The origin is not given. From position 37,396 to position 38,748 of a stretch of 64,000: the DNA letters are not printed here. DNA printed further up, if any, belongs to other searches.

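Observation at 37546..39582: Low-GC operon: two paralogous Cys-bracketed small secreted proteins followed by a secreted HExxH zincin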

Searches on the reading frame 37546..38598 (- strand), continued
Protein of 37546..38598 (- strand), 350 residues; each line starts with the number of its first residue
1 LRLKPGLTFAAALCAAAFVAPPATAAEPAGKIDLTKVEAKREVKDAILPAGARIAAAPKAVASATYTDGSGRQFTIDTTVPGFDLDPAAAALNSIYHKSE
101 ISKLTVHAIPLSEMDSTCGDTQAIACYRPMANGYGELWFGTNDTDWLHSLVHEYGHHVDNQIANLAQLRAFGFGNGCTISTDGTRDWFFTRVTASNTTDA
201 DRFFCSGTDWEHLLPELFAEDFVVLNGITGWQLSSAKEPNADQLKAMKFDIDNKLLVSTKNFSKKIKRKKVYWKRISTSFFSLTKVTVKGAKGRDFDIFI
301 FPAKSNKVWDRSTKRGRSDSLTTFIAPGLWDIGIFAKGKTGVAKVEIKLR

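Call 30: find_related_loci(query=A1, collection=genome_contigs, flank=5000)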
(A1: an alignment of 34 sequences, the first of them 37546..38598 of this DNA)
Query A1 (350 aa) in genome_contigs; peptide patterns used: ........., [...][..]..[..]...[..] (x = any residue, [..] = any of these).
173 stretches matched a pattern; 22 encode a relative of the query (tblastn E <= 1e-3); 22 distinct loci.
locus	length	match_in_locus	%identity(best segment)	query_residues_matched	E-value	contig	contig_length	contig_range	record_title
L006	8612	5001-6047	91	1-349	0e+0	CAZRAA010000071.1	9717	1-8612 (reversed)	MAG TPA_asm: uncultured Thermoleophilaceae bacterium isolate SRP192515_co1_83 genome assembly, contig: NODE_7055_length_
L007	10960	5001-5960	64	32-350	4e-145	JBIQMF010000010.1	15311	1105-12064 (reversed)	MAG: Solirubrobacterales bacterium isolate mag.17g NODE_2369_length_15311, whole genome shotgun sequence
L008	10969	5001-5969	54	27-350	3e-126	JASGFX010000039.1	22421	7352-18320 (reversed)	MAG: Solirubrobacterales bacterium isolate 5H129 JMF-2111-06-0005.hyb.bin.129_38, whole genome shotgun sequence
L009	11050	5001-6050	50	1-349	2e-116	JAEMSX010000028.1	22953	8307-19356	MAG: Thermoleophilaceae bacterium isolate SupBloom_Metag_045 NODE_857_length_22953_cov_18.123024, whole genome shotgun s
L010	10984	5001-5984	52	22-349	1e-110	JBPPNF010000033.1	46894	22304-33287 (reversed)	MAG: Solirubrobacterales bacterium isolate BIOS2019_out_002 k131_2191152, whole genome shotgun sequence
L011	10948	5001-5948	39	32-349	1e-72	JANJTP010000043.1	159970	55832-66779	MAG: Solirubrobacteraceae bacterium isolate RX2_metabat.bin.12 RX2_k141_246742, whole genome shotgun sequence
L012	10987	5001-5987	35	13-349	2e-67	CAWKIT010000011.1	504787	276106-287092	MAG: uncultured Solirubrobacteraceae bacterium isolate MFD02840.bin.2.171 genome assembly, contig: contig_16465, whole g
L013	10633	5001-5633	33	26-251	4e-26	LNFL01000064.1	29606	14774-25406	MAG: Actinobacteria bacterium Ga0077560 Ga0077560_1057.1, whole genome shotgun sequence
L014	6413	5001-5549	28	58-251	8e-24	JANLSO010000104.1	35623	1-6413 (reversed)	MAG: Thermoleophilia bacterium isolate OTE_25_metabat_349 OTE_25_k141_1959812, whole genome shotgun sequence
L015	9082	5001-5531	31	65-253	7e-23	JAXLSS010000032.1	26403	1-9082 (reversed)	MAG: Thermoleophilia bacterium isolate STL-ACT41 C2.182.fa-32, whole genome shotgun sequence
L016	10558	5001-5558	33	58-251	7e-23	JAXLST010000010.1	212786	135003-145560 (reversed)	MAG: Thermoleophilia bacterium isolate STL-ACT42 C4.76.fa-10, whole genome shotgun sequence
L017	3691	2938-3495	33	58-251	1e-22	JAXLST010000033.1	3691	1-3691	MAG: Thermoleophilia bacterium isolate STL-ACT42 C4.76.fa-33, whole genome shotgun sequence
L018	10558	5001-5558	29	62-259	3e-22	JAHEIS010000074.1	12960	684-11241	MAG: Actinomycetes bacterium isolate Ww508 NODE_13692_length_12960_cov_3.290443, whole genome shotgun sequence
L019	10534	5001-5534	30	65-253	1e-21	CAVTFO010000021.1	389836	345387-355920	MAG: uncultured Thermoleophilia bacterium isolate MFD09267.bin.2.124 genome assembly, contig: contig_75335, whole genome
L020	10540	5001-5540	31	65-253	5e-21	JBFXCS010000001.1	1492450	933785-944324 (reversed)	MAG: Thermoleophilia bacterium isolate CA_2019_TPBS_75 NODE_6_length_1492450_cov_35.996808_TPBS, whole genome shotgun se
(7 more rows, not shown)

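Call 52: find_related_loci(query=A1, collection=metagenome_contigs, flank=4000)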
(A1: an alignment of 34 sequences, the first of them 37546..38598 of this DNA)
Query A1 (350 aa) in metagenome_contigs; peptide patterns used: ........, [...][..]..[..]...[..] (x = any residue, [..] = any of these).
600 stretches matched a pattern (row limit reached: there are more); 147 encode a relative of the query (tblastn E <= 1e-3); the best 80 are kept; 80 distinct loci.
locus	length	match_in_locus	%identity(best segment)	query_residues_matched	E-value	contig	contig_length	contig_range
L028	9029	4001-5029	36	7-347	5e-71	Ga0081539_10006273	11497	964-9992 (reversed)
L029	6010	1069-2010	32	32-350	9e-48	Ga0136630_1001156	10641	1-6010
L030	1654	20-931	30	43-349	4e-47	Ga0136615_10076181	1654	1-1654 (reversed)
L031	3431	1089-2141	31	4-349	4e-45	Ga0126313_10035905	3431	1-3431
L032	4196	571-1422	28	66-350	8e-37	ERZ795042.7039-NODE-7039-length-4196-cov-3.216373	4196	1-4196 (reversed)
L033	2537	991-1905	32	48-347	4e-36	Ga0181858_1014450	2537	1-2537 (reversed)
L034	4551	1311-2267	29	24-345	8e-35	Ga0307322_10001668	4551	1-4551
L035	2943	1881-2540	35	61-288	8e-31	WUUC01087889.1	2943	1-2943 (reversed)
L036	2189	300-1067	32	24-293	2e-29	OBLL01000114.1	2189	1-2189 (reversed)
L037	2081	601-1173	31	56-254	3e-24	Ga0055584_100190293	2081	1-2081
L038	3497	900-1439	33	68-254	1e-21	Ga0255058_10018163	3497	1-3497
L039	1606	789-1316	31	68-251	2e-21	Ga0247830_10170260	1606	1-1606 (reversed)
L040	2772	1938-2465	28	65-254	4e-21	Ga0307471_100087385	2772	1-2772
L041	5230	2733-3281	28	55-251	3e-20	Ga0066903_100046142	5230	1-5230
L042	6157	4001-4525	32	68-251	4e-20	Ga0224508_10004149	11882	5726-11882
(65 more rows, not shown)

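Call 55: find_encoding_contigs(protein=P0016, flank=5000, max_places=1)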
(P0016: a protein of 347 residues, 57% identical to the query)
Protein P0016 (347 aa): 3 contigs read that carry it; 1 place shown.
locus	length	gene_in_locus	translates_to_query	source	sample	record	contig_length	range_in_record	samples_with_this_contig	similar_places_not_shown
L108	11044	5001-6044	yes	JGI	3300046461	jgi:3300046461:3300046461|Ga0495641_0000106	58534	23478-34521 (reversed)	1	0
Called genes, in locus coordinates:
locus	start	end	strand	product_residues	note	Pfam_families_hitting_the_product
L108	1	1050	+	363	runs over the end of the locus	PF00483:NTP_transferase, PF12804:NTP_transf_3, PF00132:Hexapep, PF25084:LbH_EIF2B, PF25087:GMPPB_C, PF24894:Hexapep_GlmU (weak)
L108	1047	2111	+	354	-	PF10432:bact-PGI_C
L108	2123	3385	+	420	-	PF05221:AdoHcyase, PF02826:2-Hacid_dh_C, PF00670:AdoHcyase_NAD, PF07991:KARI_N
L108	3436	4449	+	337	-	PF00483:NTP_transferase, PF12804:NTP_transf_3, PF00132:Hexapep, PF25087:GMPPB_C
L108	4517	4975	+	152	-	-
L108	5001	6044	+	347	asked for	-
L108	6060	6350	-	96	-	-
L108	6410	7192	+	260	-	-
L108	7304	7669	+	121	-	PF02482:Ribosomal_S30AE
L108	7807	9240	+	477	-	-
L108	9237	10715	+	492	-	-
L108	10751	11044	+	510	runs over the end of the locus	-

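Call 56: find_encoding_contigs(protein=P0017, flank=5000, max_places=1)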
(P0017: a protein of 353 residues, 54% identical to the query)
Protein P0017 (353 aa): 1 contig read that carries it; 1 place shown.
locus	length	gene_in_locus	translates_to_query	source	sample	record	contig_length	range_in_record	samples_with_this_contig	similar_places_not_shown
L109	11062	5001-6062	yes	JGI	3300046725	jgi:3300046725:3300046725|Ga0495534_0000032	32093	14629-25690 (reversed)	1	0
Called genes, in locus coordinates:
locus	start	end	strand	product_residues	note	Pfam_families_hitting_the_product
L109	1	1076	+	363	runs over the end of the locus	PF00483:NTP_transferase, PF12804:NTP_transf_3, PF25084:LbH_EIF2B, PF25087:GMPPB_C, PF00132:Hexapep (weak), PF24894:Hexapep_GlmU (weak)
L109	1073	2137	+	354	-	PF10432:bact-PGI_C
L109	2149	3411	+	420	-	PF05221:AdoHcyase, PF02826:2-Hacid_dh_C, PF00670:AdoHcyase_NAD, PF07991:KARI_N, PF03446:NAD_binding_2 (weak)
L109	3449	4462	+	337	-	PF00483:NTP_transferase, PF12804:NTP_transf_3 (weak), PF00132:Hexapep, PF25087:GMPPB_C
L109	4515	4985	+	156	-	-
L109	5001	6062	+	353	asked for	-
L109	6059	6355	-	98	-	-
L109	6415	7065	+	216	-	-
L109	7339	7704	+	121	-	PF02482:Ribosomal_S30AE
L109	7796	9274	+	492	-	-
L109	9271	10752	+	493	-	-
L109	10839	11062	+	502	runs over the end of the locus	-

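Call 57: find_encoding_contigs(protein=P0025, flank=5000, max_places=1)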
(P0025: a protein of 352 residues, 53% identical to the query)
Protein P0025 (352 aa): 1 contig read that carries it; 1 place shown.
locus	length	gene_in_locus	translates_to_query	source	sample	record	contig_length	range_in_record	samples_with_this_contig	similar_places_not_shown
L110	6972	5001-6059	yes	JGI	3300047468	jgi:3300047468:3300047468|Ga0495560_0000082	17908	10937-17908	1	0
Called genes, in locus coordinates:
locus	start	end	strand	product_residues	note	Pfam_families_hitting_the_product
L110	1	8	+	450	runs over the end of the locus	PF03721:UDPG_MGDP_dh_N, PF00984:UDPG_MGDP_dh, PF03720:UDPG_MGDP_dh_C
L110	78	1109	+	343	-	PF00483:NTP_transferase, PF12804:NTP_transf_3 (weak), PF25084:LbH_EIF2B, PF00132:Hexapep (weak), PF25087:GMPPB_C, PF24894:Hexapep_GlmU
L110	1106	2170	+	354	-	PF10432:bact-PGI_C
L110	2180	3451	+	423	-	PF05221:AdoHcyase, PF02826:2-Hacid_dh_C, PF00670:AdoHcyase_NAD, PF07991:KARI_N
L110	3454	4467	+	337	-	PF00483:NTP_transferase, PF12804:NTP_transf_3, PF00132:Hexapep, PF25087:GMPPB_C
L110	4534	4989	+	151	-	-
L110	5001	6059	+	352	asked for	-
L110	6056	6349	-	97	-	-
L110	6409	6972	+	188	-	?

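Call 58: find_encoding_contigs(protein=P0011, flank=5000, max_places=1)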
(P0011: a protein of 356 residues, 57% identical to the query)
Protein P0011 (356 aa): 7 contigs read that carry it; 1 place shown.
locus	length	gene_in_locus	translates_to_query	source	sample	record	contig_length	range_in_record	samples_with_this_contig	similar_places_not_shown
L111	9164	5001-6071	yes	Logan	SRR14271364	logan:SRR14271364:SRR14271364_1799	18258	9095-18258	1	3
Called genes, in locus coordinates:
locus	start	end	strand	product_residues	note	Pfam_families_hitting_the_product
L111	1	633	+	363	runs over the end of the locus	PF00483:NTP_transferase, PF12804:NTP_transf_3, PF25084:LbH_EIF2B, PF25087:GMPPB_C, PF00132:Hexapep (weak), PF24894:Hexapep_GlmU (weak)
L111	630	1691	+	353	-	PF10432:bact-PGI_C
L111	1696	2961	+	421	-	PF05221:AdoHcyase, PF02826:2-Hacid_dh_C, PF00670:AdoHcyase_NAD, PF07991:KARI_N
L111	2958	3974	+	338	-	PF00483:NTP_transferase, PF12804:NTP_transf_3 (weak), PF00132:Hexapep, PF25087:GMPPB_C (weak)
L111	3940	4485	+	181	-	-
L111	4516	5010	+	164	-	-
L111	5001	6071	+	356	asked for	-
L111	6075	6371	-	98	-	-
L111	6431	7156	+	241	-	-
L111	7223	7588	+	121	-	PF02482:Ribosomal_S30AE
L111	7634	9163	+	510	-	?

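Call 67: search_protein_families(library=pfam, proteins=[P0037, P0038, P0039, P0040, P0041, P0043, P0044, P0045, P0053, P0054], max_evalue=1)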
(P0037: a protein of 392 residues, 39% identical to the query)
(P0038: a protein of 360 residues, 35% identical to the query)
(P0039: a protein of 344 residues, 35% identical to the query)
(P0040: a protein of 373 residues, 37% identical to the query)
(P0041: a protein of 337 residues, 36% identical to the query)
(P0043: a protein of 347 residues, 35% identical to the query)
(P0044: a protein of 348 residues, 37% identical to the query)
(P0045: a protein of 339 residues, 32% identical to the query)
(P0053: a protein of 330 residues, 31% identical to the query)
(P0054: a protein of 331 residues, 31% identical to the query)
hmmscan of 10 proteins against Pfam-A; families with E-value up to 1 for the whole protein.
P0037 (392 aa): 1 family
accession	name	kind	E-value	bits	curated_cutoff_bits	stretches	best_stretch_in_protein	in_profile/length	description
PF24019.1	DUF7332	-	0.23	11.4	27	1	72-137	14-67/150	Family of unknown function (DUF7332)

P0038 (360 aa): 1 family
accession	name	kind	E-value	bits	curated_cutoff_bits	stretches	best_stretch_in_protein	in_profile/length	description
PF04151.21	PPC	-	0.0074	17.6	25.9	1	286-345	7-69/70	Bacterial pre-peptidase C-terminal domain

P0039 (344 aa): 2 families
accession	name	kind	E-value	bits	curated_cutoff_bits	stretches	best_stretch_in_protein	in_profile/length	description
PF24019.1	DUF7332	-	0.13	12.1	27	1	18-91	4-65/150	Family of unknown function (DUF7332)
PF16286.10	DUF4932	-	0.18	11.6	28.7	1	97-165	163-232/332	Domain of unknown function (DUF4932)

P0040 (373 aa): 2 families
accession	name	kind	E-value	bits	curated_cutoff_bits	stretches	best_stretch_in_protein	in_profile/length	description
PF04151.21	PPC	-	0.0053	18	25.9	1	306-358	15-69/70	Bacterial pre-peptidase C-terminal domain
PF05757.16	PsbQ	-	0.19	12.2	26.9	1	22-90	40-112/204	Oxygen evolving enhancer protein 3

P0041 (337 aa): 1 family
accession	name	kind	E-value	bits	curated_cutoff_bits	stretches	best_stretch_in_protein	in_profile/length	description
PF04151.21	PPC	-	0.14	13.5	25.9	1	277-323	21-70/70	Bacterial pre-peptidase C-terminal domain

P0043 (347 aa): 0 families

P0044 (348 aa): 2 families
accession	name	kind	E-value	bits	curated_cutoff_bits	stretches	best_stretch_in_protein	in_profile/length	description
PF04151.21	PPC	-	0.014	16.7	25.9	1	284-334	15-70/70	Bacterial pre-peptidase C-terminal domain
PF25408.1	AAA_lid_NAV1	-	0.14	12.4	27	1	162-193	38-68/115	NAV1-like, AAA+ ATPase lid domain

P0045 (339 aa): 0 families

P0053 (330 aa): 1 family
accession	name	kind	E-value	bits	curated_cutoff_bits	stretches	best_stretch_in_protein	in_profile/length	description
PF23148.1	Gp77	-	0.38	11.7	27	0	279-330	19-74/84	Podophage GP4 fiber-tail adaptor protein gp77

P0054 (331 aa): 0 families
